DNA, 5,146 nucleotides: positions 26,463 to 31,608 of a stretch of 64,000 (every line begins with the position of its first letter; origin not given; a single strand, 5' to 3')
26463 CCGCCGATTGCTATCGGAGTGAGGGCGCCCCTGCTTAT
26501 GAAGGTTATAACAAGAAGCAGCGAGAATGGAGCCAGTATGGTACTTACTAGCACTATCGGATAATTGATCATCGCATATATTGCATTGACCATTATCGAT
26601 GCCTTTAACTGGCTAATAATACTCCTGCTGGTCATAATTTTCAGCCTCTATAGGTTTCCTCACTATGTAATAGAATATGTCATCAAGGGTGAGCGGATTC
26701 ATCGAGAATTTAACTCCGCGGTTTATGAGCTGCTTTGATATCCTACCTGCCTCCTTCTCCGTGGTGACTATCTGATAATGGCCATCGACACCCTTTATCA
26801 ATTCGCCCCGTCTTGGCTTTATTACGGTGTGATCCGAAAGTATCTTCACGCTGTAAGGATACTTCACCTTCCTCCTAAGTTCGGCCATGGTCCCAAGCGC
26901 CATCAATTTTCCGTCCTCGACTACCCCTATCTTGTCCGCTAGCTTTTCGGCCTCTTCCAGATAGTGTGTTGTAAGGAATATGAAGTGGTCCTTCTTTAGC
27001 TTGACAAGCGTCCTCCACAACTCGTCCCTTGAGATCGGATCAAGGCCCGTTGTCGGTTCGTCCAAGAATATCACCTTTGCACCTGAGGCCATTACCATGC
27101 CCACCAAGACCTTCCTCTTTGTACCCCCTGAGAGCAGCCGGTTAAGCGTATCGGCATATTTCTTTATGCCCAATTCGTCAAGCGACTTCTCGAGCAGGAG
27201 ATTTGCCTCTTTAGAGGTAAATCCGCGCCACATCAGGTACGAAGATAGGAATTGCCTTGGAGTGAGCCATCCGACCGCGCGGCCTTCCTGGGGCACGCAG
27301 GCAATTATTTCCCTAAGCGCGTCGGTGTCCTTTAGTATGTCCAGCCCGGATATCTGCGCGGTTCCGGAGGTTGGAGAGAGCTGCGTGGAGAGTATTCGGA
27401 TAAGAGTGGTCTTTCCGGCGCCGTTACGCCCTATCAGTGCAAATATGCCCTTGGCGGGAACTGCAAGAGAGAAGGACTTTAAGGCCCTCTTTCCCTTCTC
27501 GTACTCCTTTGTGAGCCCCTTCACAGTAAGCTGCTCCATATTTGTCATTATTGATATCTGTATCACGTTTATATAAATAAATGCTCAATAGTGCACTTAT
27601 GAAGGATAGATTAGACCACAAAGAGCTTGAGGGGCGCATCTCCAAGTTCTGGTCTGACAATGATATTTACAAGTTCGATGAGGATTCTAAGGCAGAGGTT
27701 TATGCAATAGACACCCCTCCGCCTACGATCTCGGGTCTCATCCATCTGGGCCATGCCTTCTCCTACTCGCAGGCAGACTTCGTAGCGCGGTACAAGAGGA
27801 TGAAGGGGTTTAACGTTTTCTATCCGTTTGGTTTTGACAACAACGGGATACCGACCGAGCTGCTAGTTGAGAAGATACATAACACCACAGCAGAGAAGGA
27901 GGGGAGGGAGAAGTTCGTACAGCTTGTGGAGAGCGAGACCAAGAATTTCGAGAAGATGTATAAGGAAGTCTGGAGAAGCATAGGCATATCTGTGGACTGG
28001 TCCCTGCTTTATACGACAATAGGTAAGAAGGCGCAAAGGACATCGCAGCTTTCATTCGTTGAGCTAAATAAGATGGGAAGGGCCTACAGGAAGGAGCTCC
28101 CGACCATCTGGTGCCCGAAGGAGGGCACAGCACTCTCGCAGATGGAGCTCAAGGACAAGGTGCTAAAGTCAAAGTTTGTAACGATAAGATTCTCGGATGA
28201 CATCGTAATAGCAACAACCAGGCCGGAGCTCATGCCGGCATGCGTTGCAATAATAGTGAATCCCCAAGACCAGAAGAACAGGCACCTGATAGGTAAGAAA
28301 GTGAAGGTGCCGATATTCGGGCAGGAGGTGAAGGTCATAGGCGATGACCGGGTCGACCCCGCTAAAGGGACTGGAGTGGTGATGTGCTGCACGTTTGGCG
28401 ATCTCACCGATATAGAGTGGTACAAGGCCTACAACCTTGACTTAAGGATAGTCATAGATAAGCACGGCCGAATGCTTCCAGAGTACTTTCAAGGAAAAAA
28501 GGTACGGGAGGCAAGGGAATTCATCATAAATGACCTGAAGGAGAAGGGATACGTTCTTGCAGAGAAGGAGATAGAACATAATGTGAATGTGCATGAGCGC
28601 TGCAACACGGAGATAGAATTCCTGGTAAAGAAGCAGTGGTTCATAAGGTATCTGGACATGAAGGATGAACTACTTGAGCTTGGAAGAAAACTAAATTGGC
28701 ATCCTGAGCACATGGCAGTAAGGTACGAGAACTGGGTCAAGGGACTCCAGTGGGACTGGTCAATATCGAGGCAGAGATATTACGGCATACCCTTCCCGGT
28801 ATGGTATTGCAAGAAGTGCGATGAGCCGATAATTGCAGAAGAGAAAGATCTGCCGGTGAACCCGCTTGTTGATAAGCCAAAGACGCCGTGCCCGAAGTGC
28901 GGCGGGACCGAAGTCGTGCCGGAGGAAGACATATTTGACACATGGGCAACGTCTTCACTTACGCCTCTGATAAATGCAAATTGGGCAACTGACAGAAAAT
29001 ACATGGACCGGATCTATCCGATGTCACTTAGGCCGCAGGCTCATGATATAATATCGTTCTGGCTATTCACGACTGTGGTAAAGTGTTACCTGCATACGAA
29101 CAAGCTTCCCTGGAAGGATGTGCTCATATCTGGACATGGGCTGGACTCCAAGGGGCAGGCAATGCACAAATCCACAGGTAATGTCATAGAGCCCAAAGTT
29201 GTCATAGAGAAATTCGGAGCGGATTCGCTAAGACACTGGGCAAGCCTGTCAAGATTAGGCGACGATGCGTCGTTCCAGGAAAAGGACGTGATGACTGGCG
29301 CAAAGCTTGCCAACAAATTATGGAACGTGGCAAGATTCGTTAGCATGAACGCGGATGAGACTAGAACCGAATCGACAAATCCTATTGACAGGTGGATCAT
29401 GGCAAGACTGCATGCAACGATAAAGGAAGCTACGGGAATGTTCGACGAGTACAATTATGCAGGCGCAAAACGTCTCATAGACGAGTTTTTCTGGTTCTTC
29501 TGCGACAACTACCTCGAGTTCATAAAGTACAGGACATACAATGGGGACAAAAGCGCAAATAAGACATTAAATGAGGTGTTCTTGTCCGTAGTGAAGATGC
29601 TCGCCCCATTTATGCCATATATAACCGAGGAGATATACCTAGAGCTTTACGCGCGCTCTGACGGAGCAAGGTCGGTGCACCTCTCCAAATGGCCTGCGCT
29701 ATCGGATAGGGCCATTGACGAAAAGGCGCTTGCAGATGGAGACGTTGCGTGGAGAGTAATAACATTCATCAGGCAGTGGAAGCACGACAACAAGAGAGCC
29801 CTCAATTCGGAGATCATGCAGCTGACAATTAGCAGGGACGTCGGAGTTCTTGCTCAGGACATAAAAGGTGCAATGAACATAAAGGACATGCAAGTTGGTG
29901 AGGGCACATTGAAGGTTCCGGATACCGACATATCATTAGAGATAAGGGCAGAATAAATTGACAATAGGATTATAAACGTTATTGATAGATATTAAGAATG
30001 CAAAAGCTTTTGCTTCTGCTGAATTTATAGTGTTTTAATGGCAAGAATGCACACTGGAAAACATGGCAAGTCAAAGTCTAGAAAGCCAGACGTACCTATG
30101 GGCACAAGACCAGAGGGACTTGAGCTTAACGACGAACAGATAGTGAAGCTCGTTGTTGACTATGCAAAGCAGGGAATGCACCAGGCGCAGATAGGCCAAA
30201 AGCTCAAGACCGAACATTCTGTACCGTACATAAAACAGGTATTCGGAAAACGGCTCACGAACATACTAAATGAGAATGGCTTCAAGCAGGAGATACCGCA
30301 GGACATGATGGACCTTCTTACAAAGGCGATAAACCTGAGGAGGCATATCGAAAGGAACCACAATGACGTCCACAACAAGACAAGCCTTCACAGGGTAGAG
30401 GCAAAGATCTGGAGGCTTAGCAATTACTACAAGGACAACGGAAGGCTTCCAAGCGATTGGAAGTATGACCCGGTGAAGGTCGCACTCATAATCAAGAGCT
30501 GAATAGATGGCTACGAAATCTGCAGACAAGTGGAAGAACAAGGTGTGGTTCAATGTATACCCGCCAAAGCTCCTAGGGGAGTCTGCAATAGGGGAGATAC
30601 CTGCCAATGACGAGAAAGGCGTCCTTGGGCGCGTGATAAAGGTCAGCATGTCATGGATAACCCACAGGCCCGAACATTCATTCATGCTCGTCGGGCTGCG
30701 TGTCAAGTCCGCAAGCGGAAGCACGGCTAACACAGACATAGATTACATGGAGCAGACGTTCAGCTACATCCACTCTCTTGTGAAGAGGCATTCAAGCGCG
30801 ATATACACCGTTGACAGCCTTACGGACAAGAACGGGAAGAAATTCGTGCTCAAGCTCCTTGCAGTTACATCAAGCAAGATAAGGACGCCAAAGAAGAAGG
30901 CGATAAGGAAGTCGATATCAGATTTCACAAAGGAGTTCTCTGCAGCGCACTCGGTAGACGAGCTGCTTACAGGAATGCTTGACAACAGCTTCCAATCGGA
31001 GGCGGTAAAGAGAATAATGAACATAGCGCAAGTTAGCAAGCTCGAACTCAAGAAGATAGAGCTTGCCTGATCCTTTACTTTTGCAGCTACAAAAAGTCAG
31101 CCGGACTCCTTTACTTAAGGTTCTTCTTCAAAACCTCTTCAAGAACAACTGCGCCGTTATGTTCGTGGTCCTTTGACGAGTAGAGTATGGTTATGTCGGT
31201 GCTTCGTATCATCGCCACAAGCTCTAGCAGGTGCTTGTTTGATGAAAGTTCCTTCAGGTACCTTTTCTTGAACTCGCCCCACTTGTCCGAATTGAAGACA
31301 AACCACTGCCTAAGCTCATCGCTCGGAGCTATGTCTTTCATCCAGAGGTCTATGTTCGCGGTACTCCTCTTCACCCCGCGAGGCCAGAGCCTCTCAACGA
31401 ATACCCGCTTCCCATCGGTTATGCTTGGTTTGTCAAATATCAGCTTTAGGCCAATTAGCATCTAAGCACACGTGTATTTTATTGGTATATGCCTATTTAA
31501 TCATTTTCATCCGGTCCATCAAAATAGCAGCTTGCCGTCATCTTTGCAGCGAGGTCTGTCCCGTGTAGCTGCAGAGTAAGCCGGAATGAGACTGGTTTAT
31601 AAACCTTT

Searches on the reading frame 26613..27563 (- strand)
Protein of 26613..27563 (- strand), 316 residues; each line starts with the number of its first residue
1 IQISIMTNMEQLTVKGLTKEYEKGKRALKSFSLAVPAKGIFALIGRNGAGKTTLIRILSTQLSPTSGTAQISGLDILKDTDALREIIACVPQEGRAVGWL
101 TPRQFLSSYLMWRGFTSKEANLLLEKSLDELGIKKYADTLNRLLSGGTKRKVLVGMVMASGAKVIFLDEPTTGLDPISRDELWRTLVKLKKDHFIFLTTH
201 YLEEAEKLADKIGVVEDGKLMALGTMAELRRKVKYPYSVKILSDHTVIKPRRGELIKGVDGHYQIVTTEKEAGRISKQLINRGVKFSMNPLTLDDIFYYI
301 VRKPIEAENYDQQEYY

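Call 21: search_protein_families(library=pfam, proteins=[window:26613-27563:-], max_evalue=0.0001)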
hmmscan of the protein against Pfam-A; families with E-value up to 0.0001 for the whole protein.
window:26613-27563:- (316 aa): 3 families
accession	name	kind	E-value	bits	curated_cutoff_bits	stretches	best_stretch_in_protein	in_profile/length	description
PF00005.33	ABC_tran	-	2.6e-24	86.8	25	1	28-172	1-137/137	ABC transporter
PF13304.12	AAA_21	-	4.7e-12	47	27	1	127-200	221-298/304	AAA domain, putative AbiEii toxin, Type IV TA system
PF13175.12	AAA_15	-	6.5e-05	23.1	32.1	0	26-60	12-45/374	AAA ATPase domain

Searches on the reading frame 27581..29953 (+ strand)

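Call 21: search_protein_families(library=pfam, proteins=[window:27581-29953:+], max_evalue=0.0001)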
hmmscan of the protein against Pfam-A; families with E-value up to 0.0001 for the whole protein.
window:27581-29953:+ (791 aa): 3 families
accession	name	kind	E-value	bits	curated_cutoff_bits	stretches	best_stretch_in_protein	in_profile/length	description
PF00133.28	tRNA-synt_1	-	4.5e-82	276.5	22.7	1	20-565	2-413/414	tRNA synthetases class I (I, L, M and V)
PF08264.19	Anticodon_1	-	3e-31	108.7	25.1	1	603-744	1-143/148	Anticodon-binding domain of tRNA ligase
PF09334.17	tRNA-synt_1g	-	1.7e-24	86.8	20.1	2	43-189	3-134/391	tRNA synthetases class I (M)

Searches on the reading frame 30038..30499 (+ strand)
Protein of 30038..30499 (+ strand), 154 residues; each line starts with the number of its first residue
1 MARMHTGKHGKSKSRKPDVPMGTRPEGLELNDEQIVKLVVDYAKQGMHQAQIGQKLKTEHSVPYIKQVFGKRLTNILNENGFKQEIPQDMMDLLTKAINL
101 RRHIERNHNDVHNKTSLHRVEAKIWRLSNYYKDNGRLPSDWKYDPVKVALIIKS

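Call 58: search_protein_families(library=pfam, proteins=[window:30038-30499:+], max_evalue=0.001)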
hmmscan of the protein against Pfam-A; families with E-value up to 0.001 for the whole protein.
window:30038-30499:+ (154 aa): 2 families
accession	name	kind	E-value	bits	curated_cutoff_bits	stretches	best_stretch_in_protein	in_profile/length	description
PF08069.17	Ribosomal_S13_N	-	3.3e-13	49.9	25.4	1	1-62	1-60/60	Ribosomal S13/S15 N-terminal domain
PF00312.27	Ribosomal_S15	-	4.4e-10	40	31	1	77-147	5-77/81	Ribosomal protein S15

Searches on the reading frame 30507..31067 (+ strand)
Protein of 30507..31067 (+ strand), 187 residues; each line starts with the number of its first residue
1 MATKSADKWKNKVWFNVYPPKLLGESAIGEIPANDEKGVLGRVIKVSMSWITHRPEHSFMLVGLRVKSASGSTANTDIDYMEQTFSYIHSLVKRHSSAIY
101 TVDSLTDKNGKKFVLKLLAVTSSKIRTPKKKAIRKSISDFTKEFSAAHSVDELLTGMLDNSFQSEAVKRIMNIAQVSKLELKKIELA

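Call 58: search_protein_families(library=pfam, proteins=[window:30507-31067:+], max_evalue=0.001)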
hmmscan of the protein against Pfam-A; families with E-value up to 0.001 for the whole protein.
window:30507-31067:+ (187 aa): 1 family
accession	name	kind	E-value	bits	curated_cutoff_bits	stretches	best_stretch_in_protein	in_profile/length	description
PF01015.23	Ribosomal_S3Ae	-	1.7e-37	129.3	29.3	1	3-186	4-187/191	Ribosomal S3Ae family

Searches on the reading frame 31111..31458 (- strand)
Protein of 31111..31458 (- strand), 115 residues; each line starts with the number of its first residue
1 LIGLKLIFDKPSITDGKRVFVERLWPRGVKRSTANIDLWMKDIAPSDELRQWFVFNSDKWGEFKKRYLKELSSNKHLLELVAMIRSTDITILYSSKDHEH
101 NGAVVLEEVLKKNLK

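Call 58: search_protein_families(library=pfam, proteins=[window:31111-31458:-], max_evalue=0.001)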
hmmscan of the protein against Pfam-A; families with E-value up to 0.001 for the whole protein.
window:31111-31458:- (115 aa): 3 families
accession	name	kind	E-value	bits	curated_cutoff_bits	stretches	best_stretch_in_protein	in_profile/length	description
PF22752.1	DUF488-N3i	-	3.9e-33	115.2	27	1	2-114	2-115/131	Inactive DUF488-N3 subclade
PF04343.18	DUF488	-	4e-26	92.5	22.2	1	5-110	3-121/121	Domain of unknown function DUF488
PF22751.1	DUF488-N3a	-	2.8e-21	76.4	27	1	12-113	11-117/118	Active DUF488-N3 subclade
